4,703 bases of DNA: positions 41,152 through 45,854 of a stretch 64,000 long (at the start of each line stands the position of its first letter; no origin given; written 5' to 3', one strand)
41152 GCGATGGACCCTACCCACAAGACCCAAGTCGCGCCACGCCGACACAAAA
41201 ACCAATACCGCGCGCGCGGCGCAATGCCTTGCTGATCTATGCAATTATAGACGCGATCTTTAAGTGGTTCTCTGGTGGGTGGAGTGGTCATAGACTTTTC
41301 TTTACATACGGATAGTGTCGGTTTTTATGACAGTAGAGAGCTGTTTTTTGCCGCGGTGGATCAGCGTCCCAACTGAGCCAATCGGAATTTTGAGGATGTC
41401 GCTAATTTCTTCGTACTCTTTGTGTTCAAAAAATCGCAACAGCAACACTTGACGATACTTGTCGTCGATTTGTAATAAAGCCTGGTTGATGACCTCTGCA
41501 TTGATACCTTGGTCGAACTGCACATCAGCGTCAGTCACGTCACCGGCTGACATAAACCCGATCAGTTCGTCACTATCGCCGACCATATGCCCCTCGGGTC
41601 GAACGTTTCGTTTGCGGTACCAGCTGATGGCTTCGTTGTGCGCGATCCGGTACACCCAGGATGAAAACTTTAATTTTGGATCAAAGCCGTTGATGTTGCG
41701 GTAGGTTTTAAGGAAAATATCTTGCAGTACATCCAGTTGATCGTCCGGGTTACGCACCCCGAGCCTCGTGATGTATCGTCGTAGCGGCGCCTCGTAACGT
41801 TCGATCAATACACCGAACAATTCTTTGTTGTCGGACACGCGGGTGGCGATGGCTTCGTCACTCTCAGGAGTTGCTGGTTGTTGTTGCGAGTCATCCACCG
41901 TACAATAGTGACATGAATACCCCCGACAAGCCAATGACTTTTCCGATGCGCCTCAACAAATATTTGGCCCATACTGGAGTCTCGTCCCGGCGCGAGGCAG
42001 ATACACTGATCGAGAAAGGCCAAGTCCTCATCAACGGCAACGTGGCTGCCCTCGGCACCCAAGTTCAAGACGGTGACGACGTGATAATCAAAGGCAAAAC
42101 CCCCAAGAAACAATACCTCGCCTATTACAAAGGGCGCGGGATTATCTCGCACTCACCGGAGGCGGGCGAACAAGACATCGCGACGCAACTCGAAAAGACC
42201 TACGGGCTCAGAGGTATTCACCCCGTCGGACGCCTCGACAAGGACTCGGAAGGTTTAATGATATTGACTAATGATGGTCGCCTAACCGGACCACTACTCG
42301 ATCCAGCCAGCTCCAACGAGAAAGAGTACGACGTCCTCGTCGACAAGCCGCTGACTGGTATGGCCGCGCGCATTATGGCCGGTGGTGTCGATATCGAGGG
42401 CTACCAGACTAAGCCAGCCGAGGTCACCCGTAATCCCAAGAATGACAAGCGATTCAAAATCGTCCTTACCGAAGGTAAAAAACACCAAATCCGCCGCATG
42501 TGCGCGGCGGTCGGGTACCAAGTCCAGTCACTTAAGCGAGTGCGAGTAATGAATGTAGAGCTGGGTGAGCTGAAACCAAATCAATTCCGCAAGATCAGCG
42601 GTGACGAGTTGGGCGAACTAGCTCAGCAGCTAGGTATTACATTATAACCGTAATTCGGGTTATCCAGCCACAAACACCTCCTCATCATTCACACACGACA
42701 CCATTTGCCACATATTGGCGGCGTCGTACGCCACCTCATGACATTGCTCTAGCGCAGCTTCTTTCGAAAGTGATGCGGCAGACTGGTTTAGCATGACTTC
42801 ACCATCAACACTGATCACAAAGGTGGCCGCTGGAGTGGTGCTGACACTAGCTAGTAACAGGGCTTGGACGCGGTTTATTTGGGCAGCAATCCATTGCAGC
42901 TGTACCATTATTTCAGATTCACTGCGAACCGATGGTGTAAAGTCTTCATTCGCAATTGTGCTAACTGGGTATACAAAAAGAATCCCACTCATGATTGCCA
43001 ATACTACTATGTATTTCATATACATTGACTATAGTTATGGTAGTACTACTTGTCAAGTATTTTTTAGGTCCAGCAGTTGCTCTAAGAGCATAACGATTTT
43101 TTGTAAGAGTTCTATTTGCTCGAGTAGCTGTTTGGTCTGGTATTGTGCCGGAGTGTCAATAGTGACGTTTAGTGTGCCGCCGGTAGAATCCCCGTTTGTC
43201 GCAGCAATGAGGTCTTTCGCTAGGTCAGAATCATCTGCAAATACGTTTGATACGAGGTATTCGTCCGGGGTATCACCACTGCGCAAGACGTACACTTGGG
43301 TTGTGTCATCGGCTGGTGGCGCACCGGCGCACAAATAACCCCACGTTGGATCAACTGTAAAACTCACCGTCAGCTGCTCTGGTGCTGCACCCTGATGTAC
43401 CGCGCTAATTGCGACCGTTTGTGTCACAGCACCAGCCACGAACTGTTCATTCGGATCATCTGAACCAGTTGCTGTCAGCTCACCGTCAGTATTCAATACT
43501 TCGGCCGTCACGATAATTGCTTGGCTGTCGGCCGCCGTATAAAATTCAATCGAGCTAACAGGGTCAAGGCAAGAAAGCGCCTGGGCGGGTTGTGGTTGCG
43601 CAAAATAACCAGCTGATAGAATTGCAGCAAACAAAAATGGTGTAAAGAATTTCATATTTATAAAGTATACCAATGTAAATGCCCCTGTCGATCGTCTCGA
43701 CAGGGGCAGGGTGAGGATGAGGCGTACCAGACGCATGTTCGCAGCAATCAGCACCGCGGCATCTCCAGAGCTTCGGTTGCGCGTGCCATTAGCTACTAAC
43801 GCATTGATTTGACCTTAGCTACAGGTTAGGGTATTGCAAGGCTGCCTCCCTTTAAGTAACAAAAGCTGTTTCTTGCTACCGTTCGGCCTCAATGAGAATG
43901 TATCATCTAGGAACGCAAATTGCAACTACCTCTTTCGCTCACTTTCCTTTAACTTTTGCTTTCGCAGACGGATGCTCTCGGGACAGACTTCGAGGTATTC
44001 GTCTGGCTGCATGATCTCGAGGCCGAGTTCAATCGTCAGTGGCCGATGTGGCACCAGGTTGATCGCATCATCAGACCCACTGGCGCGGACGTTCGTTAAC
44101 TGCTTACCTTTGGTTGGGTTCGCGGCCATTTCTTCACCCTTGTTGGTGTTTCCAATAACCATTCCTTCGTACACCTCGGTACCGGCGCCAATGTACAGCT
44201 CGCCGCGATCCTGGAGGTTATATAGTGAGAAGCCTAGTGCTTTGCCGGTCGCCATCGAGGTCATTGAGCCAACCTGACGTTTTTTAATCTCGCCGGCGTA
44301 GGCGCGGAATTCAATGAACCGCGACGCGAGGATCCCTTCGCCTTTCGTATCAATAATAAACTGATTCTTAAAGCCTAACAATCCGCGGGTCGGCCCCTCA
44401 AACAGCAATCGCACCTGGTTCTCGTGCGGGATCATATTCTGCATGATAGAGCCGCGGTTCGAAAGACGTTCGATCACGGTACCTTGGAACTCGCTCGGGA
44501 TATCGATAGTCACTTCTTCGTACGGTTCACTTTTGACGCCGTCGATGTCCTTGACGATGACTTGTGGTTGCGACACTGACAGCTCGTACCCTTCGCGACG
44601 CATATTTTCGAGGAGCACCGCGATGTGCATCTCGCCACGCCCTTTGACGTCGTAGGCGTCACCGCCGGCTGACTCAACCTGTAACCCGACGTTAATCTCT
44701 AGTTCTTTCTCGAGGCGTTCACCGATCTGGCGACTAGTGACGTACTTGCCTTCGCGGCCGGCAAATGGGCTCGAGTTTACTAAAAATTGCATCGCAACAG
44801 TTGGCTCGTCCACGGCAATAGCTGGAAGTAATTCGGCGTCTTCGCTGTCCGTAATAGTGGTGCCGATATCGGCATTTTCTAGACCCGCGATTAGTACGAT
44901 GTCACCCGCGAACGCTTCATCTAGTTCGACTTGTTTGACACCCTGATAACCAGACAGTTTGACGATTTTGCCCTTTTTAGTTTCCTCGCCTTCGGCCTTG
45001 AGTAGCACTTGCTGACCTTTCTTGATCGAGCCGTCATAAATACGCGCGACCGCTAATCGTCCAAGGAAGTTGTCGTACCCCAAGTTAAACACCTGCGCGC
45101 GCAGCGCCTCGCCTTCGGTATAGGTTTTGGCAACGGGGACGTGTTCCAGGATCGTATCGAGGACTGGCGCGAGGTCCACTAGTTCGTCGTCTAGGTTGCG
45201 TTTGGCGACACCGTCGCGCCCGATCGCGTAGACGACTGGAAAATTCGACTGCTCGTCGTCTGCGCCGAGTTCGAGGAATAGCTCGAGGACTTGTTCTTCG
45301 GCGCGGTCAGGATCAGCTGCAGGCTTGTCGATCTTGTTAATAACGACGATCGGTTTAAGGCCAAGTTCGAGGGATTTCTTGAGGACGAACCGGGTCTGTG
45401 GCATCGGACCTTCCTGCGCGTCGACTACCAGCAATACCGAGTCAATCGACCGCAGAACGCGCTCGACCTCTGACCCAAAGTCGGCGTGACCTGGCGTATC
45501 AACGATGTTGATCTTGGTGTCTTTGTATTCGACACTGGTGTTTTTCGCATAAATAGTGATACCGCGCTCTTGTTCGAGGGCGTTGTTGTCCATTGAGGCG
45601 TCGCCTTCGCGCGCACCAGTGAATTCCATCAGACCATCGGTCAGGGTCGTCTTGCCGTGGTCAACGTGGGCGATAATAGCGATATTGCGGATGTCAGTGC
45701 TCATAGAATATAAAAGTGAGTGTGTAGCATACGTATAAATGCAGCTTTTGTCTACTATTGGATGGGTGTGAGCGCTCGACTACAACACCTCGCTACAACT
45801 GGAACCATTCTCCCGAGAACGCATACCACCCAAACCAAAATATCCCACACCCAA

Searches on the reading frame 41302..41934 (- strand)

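Call 34: search_protein_families(library=pfam, proteins=[window:41302-41934:-], max_evalue=0.001)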
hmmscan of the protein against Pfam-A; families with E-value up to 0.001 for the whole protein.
window:41302-41934:- (210 aa): 3 families
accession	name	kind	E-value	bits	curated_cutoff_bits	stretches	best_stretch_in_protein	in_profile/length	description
PF04542.20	Sigma70_r2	-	1.8e-15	56.9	24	1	43-110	1-69/71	Sigma-70 region 2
PF08281.18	Sigma70_r4_2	-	4.3e-13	49.1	25.7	1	149-199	4-54/54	Sigma-70, region 4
PF04545.22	Sigma70_r4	-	1.1e-07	31.6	24.1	1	152-199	1-48/50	Sigma-70, region 4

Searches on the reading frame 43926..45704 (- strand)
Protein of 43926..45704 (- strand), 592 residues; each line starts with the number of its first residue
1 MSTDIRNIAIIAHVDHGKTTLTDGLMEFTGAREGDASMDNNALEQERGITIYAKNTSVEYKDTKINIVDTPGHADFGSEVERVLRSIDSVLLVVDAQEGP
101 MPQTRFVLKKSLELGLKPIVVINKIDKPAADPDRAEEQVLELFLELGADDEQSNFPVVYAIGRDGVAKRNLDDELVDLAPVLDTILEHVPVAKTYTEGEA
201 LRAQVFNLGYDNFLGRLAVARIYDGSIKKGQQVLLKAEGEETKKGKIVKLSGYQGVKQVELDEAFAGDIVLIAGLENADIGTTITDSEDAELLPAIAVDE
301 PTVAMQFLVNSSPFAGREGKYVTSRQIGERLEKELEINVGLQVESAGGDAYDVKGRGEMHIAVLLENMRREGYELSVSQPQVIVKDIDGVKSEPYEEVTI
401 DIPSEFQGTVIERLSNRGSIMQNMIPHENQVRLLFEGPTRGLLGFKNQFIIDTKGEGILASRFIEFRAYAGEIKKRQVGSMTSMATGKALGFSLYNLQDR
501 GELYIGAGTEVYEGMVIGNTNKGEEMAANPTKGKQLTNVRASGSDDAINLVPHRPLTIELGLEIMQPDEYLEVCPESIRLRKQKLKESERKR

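Call 34: search_protein_families(library=pfam, proteins=[window:43926-45704:-], max_evalue=0.001)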
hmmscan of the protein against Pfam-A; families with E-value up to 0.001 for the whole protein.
window:43926-45704:- (592 aa): 7 families
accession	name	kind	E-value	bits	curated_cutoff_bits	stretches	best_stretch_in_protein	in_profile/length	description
PF00009.33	GTP_EFTU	-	4.5e-54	183.3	26.5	1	4-180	2-187/188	Elongation factor Tu GTP binding domain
PF21018.2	BipA_C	-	2e-36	124.5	23.8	1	479-586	2-109/110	TypA/BipA C-terminal domain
PF00679.30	EFG_C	-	1.9e-18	66.7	27.9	1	392-476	3-88/89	Elongation factor G C-terminus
PF03144.31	GTP_EFTU_D2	-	8.6e-11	42.6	30.3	1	215-285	1-73/73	Elongation factor Tu domain 2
PF22042.2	EF-G_D2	-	4.1e-10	40.1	27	1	202-286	3-83/84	Elongation factor G domain 2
PF01926.29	MMR_HSR1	-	1.4e-07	32.1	21.9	1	8-124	2-113/113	50S ribosome-binding GTPase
PF02421.24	FeoB_N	-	7.5e-06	26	27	1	47-142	31-132/156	Ferrous iron transport protein B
